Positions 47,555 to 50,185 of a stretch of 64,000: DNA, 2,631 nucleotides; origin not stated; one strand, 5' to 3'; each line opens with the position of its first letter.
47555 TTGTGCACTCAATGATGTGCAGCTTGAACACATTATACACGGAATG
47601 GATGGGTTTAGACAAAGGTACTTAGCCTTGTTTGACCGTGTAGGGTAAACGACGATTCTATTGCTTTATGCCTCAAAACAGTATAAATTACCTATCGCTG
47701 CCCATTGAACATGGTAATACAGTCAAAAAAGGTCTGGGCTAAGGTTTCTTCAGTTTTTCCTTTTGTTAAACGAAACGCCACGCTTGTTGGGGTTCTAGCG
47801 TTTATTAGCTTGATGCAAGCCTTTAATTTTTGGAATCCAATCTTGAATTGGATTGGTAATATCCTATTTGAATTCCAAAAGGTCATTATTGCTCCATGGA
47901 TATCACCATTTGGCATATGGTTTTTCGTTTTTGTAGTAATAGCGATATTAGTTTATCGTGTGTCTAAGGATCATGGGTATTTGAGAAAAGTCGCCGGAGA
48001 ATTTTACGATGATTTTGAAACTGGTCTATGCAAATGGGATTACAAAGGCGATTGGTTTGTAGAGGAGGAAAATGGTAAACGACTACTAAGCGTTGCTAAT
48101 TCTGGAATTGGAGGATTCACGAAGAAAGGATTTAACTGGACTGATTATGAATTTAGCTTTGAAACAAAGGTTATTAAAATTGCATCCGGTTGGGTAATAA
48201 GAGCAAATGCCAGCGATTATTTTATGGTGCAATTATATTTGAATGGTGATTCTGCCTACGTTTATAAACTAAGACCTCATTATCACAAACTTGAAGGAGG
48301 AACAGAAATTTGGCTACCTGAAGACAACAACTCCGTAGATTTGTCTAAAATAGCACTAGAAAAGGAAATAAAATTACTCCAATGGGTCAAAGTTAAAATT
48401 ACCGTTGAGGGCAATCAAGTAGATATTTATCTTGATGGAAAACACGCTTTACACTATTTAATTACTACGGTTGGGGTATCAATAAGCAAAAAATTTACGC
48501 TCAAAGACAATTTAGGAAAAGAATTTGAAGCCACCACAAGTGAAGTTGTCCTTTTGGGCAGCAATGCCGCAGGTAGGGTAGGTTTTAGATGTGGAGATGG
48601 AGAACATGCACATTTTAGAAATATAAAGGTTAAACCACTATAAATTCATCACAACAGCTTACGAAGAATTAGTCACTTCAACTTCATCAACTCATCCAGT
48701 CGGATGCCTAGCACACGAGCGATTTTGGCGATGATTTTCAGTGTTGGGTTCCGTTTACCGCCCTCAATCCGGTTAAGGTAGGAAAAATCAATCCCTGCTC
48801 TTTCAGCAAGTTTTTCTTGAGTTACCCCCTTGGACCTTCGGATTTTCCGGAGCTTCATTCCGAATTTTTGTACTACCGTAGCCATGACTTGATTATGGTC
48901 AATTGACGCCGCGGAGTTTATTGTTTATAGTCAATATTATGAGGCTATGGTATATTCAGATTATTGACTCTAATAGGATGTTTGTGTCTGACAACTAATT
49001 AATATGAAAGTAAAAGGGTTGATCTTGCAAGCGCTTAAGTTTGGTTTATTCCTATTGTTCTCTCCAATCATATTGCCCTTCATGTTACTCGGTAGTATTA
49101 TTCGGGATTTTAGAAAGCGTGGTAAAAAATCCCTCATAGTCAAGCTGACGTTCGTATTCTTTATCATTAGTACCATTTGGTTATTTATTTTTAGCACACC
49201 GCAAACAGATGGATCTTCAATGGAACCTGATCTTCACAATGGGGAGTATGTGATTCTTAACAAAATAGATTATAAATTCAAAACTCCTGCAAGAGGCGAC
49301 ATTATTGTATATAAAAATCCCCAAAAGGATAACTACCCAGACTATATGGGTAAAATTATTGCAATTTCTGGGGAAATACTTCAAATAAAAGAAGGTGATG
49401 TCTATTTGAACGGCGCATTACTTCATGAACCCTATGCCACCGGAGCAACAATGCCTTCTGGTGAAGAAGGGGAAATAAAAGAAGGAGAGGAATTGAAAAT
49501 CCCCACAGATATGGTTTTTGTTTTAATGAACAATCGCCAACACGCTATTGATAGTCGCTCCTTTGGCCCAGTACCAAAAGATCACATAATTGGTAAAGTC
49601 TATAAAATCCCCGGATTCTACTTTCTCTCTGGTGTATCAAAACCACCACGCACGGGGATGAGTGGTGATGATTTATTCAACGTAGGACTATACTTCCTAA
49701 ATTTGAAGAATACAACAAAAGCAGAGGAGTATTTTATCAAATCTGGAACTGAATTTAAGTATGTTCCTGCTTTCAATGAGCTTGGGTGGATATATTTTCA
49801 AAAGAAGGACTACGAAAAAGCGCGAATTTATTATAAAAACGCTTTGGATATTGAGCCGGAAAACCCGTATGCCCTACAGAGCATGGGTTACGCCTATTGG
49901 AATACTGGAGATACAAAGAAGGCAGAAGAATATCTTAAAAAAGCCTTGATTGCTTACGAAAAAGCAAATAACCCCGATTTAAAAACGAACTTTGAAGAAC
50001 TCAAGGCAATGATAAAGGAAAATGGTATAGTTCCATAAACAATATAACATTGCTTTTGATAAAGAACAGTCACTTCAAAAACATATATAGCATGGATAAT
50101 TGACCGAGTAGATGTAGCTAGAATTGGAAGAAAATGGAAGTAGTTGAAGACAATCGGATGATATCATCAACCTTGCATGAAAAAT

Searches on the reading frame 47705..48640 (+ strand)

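Call 9: search_protein_families(library=pfam, proteins=[window:47705-48640:+], max_evalue=0.1)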
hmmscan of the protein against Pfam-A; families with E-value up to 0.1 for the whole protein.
window:47705-48640:+ (312 aa): 3 families
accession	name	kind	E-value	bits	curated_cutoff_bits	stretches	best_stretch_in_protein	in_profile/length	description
PF06439.18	3keto-disac_hyd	-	1.4e-08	35.5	26.8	1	110-310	13-187/187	3-keto-disaccharide hydrolase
PF13385.13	Laminin_G_3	-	0.0018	18.8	27.6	1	196-251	50-105/151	Concanavalin A-like lectin/glucanases superfamily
PF21955.1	CarG-like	-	0.026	15.1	28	1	118-185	38-97/144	Carbapenem resistance protein CarG-like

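Call 43: search_protein_families(library=ncbifam, proteins=[window:47705-48640:+], max_evalue=0.01)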
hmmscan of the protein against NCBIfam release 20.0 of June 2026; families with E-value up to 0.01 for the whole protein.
window:47705-48640:+ (312 aa): 0 families

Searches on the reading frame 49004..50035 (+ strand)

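Call 9: search_protein_families(library=pfam, proteins=[window:49004-50035:+], max_evalue=0.1)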
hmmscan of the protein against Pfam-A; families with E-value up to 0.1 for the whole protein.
window:49004-50035:+ (344 aa): 20 families
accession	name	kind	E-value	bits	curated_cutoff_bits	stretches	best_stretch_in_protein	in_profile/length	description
PF10502.14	Peptidase_S26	-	2.2e-34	119.3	22.9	1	44-199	4-163/168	Signal peptidase, peptidase S26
PF13181.12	TPR_8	-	2.8e-16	58.6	25.7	2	255-287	2-34/34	Tetratricopeptide repeat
PF07719.23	TPR_2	-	3.1e-16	58.5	27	2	256-287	3-34/34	Tetratricopeptide repeat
PF00515.34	TPR_1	-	1.1e-14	54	27.8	2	255-287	2-34/34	Tetratricopeptide repeat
PF13374.12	TPR_10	-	4.9e-10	39.5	27.5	2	290-325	4-39/42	Tetratricopeptide repeat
PF13424.12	TPR_12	-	1.8e-09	38.1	30.1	2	256-283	47-74/77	Tetratricopeptide repeat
PF13414.12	TPR_11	-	5.6e-08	32.8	26.8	1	263-302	3-42/42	TPR repeat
PF14559.12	TPR_19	-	8.4e-08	32.9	25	1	265-318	2-55/68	Tetratricopeptide repeat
PF13428.12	TPR_14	-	1.1e-07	32.3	23.5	2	259-292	6-39/44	Tetratricopeptide repeat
PF13431.12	TPR_17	-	1.2e-07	31.9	24.4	1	276-309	1-34/34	Tetratricopeptide repeat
PF13432.12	TPR_16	-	8.3e-07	29.8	32.7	1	256-288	33-65/65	Tetratricopeptide repeat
PF13176.12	TPR_7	-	1e-06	28.8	27.9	1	290-318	1-29/36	Tetratricopeptide repeat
PF13371.12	TPR_9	-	7.1e-06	26.4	35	1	263-321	4-57/73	Tetratricopeptide repeat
PF13174.12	TPR_6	-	1.5e-05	25.7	26.3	0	260-285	6-31/33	Tetratricopeptide repeat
PF25064.1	ARM_TT21_5th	-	3.8e-05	24.4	27.8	1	263-321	10-68/117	TT21 fifth ARM repeats domain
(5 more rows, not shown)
